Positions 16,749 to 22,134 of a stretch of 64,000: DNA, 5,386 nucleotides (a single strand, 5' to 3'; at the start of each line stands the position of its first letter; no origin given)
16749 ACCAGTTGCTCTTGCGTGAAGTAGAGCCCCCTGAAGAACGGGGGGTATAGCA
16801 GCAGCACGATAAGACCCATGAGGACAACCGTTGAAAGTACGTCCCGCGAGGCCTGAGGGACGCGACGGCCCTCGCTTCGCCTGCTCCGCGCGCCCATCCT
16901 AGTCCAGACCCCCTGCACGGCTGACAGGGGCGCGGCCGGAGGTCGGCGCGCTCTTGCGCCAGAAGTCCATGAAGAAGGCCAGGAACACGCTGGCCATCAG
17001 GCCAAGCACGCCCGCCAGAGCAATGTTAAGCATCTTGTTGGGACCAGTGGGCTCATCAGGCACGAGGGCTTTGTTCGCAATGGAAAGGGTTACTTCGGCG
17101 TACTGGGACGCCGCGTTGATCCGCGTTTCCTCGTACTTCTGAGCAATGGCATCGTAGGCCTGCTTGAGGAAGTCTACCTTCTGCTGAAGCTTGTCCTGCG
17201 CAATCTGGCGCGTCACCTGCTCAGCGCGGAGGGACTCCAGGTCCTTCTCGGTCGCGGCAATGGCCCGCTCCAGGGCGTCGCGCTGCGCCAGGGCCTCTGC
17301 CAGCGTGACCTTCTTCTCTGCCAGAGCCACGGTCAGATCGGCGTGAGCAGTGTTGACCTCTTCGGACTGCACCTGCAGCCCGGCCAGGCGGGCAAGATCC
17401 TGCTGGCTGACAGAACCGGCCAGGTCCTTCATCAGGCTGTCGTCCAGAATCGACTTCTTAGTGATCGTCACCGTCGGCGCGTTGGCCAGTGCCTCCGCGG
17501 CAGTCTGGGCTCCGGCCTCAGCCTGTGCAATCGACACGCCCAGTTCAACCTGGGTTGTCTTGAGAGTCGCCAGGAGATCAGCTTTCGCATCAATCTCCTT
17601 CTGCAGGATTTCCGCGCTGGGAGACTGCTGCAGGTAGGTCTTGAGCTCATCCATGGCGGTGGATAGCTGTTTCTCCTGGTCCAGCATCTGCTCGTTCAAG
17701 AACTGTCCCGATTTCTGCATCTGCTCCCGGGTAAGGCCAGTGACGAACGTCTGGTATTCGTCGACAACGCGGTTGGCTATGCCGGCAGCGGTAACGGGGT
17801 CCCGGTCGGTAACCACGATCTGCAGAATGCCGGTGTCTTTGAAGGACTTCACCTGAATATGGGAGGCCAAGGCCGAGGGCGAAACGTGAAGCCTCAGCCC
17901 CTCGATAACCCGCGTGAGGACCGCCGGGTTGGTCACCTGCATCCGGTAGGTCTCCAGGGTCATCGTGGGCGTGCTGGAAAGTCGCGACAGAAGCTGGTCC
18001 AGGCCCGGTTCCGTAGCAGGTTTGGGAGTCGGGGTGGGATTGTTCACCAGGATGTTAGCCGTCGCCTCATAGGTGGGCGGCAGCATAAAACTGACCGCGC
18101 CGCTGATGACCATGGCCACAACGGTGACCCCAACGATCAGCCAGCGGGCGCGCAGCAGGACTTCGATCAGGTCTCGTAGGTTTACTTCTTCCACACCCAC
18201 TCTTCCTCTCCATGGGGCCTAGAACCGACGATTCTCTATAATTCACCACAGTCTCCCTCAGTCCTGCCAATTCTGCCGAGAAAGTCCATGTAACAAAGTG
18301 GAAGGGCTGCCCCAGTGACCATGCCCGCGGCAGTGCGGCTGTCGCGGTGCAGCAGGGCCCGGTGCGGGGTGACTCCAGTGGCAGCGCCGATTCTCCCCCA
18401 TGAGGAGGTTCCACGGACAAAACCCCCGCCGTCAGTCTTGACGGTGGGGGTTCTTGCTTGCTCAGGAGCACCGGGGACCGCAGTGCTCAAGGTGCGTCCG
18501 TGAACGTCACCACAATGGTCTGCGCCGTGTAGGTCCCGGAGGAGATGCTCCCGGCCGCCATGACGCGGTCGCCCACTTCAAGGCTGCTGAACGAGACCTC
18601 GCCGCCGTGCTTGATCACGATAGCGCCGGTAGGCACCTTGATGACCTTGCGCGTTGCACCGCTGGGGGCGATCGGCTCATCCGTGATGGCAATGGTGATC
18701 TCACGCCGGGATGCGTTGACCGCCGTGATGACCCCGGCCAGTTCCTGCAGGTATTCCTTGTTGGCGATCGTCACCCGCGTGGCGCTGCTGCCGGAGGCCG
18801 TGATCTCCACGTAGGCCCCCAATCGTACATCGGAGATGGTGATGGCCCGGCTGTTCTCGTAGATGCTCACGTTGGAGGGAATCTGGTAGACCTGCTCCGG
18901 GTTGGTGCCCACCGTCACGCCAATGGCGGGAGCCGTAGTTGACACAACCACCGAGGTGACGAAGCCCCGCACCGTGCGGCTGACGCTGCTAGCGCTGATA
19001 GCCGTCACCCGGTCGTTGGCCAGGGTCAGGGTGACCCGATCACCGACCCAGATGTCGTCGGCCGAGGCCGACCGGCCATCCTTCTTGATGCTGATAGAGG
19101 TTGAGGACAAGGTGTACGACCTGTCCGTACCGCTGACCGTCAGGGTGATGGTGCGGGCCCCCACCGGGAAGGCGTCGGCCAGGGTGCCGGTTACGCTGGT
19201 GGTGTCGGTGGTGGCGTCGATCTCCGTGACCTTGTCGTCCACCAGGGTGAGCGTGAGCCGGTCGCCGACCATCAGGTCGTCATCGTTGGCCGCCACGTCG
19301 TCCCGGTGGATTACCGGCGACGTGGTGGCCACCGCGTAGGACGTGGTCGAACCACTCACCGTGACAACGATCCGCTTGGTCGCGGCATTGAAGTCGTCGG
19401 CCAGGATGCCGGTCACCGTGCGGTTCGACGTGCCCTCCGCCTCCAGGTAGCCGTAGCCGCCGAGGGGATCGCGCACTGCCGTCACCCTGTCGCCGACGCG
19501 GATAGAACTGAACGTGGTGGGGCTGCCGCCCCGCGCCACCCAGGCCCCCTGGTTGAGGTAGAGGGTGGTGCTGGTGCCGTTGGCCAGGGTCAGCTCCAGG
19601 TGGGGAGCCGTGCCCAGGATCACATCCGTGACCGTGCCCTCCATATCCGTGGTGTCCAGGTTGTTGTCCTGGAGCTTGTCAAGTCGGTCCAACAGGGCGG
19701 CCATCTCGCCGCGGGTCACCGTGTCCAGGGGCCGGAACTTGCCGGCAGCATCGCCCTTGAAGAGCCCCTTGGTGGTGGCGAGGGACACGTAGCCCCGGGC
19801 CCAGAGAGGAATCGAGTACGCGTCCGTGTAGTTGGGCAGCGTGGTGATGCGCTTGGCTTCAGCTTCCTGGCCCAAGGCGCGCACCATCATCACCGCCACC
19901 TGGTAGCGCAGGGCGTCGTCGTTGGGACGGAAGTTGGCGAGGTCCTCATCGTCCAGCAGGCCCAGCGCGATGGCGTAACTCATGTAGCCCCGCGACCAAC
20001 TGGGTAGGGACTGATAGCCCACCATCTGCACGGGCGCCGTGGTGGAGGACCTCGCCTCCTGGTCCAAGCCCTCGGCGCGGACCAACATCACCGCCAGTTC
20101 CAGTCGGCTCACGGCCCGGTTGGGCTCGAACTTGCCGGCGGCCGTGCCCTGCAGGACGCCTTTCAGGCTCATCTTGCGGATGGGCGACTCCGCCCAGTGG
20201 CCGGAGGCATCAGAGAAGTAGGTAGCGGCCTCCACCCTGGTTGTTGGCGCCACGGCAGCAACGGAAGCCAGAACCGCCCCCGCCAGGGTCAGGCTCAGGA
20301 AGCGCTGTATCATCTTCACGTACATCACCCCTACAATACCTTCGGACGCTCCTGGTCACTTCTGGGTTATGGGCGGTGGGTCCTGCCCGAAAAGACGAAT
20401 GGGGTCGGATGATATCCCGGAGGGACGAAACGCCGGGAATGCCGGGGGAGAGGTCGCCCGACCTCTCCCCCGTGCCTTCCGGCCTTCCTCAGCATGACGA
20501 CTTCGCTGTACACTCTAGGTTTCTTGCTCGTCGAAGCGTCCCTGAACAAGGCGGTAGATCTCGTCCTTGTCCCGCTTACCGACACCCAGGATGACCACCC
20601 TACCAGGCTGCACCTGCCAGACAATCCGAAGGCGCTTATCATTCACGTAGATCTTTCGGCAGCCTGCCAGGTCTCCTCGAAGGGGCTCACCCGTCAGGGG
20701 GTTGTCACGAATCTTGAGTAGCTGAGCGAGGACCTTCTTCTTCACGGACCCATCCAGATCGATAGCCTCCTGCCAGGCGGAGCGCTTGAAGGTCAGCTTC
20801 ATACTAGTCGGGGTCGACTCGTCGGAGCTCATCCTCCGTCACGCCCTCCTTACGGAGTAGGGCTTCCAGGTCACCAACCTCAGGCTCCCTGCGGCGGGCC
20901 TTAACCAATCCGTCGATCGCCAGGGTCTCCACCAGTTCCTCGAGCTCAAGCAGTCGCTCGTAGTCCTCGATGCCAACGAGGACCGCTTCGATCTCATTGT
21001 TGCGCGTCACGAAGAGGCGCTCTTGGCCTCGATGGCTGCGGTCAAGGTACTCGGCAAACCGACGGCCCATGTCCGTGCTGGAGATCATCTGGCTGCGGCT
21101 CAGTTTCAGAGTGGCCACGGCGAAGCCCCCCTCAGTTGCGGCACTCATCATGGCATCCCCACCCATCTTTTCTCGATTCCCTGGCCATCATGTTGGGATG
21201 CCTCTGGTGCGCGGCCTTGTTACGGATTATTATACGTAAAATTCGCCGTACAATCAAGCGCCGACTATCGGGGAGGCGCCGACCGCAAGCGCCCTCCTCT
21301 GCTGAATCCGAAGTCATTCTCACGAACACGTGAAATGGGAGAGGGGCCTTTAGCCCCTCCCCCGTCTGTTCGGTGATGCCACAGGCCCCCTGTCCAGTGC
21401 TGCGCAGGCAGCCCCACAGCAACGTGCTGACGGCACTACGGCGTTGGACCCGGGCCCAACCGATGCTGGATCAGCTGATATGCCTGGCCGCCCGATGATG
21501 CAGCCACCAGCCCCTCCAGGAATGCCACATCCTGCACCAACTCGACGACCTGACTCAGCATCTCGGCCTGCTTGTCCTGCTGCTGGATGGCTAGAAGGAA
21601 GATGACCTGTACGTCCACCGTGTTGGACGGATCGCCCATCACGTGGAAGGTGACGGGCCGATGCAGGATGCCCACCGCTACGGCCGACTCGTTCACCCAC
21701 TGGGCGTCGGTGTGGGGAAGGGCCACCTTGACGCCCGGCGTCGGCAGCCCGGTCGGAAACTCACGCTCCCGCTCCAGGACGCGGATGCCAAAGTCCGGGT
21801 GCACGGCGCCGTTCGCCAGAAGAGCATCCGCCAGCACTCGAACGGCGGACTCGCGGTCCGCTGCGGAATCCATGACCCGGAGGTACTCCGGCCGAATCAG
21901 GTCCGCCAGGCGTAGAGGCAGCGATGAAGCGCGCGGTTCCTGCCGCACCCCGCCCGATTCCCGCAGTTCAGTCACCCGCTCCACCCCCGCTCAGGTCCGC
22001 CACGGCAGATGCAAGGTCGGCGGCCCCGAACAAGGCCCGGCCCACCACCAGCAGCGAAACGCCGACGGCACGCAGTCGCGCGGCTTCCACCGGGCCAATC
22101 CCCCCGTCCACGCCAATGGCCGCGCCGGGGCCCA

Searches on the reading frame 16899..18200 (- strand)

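Call 61: search_protein_families(library=pfam, proteins=[window:16899-18200:-], max_evalue=0.00001)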
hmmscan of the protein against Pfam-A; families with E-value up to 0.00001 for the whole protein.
window:16899-18200:- (433 aa): 2 families
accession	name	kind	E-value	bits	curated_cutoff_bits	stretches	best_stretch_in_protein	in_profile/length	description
PF02706.20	Wzz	-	1.3e-13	51.5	25.5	1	4-100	1-89/91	Chain length determinant protein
PF13807.11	GNVR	-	1.2e-09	38.4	27.7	1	337-410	8-79/82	G-rich domain on putative tyrosine kinase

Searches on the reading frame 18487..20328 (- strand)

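Call 59: search_protein_families(library=pfam, proteins=[window:18487-20328:-], max_evalue=0.0001)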
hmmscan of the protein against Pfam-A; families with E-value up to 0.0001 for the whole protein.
window:18487-20328:- (613 aa): 1 family
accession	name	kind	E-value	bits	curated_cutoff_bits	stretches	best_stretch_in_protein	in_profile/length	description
PF00395.25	SLH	-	3.9e-25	88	20.8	2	167-210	2-44/44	S-layer homology domain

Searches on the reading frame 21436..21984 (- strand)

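Call 59: search_protein_families(library=pfam, proteins=[window:21436-21984:-], max_evalue=0.0001)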
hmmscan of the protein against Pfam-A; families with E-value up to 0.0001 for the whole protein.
window:21436-21984:- (182 aa): 1 family
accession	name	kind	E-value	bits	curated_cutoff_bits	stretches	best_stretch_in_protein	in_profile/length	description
PF00359.27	PTS_EIIA_2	-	6e-26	91.6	27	1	30-174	3-143/144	Phosphoenolpyruvate-dependent sugar phosphotransferase system, EIIA 2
